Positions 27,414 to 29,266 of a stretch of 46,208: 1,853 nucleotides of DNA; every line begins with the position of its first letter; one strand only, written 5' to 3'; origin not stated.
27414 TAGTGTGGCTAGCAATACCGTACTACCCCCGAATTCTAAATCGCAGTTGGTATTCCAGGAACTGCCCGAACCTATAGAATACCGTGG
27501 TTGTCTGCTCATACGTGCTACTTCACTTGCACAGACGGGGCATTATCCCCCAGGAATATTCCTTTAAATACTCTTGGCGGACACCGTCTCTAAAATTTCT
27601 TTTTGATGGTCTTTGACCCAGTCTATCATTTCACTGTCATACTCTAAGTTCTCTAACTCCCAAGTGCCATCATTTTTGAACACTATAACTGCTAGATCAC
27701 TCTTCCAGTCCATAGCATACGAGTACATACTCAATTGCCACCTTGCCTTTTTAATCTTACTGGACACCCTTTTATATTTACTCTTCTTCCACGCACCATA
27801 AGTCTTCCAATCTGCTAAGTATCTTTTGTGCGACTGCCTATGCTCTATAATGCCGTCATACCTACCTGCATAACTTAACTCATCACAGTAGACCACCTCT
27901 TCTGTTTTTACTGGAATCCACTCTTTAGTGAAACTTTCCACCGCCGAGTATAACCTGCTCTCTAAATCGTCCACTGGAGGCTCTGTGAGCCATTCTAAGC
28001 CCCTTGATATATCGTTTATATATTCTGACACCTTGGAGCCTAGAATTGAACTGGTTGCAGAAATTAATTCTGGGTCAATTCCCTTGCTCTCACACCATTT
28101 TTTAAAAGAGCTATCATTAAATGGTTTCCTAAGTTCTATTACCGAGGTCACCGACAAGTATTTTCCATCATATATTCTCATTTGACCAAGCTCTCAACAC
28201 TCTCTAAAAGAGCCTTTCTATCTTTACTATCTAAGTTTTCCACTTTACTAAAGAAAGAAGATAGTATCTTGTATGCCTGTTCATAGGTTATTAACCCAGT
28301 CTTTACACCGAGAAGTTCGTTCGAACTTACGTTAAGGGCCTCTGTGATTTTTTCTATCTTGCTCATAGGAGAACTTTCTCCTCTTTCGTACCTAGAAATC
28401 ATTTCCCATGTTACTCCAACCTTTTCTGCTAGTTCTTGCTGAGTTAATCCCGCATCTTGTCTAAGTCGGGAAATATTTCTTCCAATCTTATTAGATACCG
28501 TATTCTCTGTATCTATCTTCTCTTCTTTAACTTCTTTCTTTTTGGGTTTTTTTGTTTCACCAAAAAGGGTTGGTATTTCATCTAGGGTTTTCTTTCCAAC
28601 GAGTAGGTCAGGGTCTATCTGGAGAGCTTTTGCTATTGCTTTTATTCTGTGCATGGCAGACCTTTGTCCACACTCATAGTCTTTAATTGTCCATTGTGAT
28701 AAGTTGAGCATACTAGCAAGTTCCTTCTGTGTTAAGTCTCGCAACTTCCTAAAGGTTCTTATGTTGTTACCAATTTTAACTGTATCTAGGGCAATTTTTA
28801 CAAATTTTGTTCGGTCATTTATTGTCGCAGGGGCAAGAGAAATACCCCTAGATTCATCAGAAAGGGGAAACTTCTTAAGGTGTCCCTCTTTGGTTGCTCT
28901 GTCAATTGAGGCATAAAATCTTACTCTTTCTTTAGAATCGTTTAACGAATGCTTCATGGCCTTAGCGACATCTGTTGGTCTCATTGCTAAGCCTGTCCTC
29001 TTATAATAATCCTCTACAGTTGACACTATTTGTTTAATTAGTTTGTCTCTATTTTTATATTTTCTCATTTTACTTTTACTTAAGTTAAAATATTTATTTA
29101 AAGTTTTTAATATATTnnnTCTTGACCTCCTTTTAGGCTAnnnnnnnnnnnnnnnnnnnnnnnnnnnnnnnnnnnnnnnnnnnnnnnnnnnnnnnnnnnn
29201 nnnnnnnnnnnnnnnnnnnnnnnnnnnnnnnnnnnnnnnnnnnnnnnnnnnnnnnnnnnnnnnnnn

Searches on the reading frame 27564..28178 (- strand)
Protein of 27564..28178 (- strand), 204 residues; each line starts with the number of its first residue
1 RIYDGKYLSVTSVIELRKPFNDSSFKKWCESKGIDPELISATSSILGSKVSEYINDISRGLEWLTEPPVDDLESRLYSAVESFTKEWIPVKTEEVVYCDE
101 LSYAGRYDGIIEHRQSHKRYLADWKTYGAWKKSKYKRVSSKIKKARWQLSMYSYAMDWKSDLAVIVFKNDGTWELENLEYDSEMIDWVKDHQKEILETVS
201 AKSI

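Call 52: search_protein_families(library=pfam, proteins=[window:27564-28178:-], max_evalue=0.01)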
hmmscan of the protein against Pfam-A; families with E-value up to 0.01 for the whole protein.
window:27564-28178:- (204 aa): 1 family
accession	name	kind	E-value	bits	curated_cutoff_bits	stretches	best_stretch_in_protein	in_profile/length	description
PF12705.13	PDDEXK_1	-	0.00073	20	22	1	79-157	102-170/247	PD-(D/E)XK nuclease superfamily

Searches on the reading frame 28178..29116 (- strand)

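Call 14: search_protein_families(library=phrogs, proteins=[window:28178-29116:-], max_evalue=0.001)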
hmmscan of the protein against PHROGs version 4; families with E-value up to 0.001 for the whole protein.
window:28178-29116:- (312 aa): 44 families (the best 25 are shown)
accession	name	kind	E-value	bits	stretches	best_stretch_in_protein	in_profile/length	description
phrog_8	-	transcription regulation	1e-35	124.8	2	113-273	75-220/346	transcriptional regulator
phrog_5823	-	transcription regulation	5.4e-24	86.1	2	208-273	4-71/404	transcriptional regulator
phrog_4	-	transcription regulation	4.6e-22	79.5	2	200-270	123-193/400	transcriptional repressor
phrog_3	-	transcription regulation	2e-21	78.3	2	200-274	81-151/430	transcriptional repressor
phrog_2967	-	transcription regulation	8.3e-21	75.6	2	206-275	6-76/225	transcriptional regulator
phrog_2439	-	transcription regulation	4.6e-20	72.8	2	211-266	8-64/367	transcriptional regulator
phrog_7241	-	transcription regulation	1.1e-16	62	2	216-269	67-121/122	transcriptional regulator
phrog_1373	-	transcription regulation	8.4e-15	56.1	1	175-272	34-126/166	transcriptional regulator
phrog_2328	-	transcription regulation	8.6e-14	52.4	2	210-266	15-72/128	transcriptional repressor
phrog_2104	-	unknown function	1.3e-13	52.1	2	212-256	41-85/103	-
phrog_4836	-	transcription regulation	4.5e-13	50.2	2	203-253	68-118/194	CII-like regulator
phrog_4583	-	transcription regulation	9.6e-13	49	2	114-175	10-72/81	transcriptional repressor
phrog_7950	-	transcription regulation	1.3e-11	45.4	1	215-252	12-48/68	transcriptional repressor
phrog_1124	-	transcription regulation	1.3e-08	35.6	0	206-253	4-49/177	transcriptional regulator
phrog_1468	-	transcription regulation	1.3e-08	35.3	0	115-169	8-62/67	transcriptional repressor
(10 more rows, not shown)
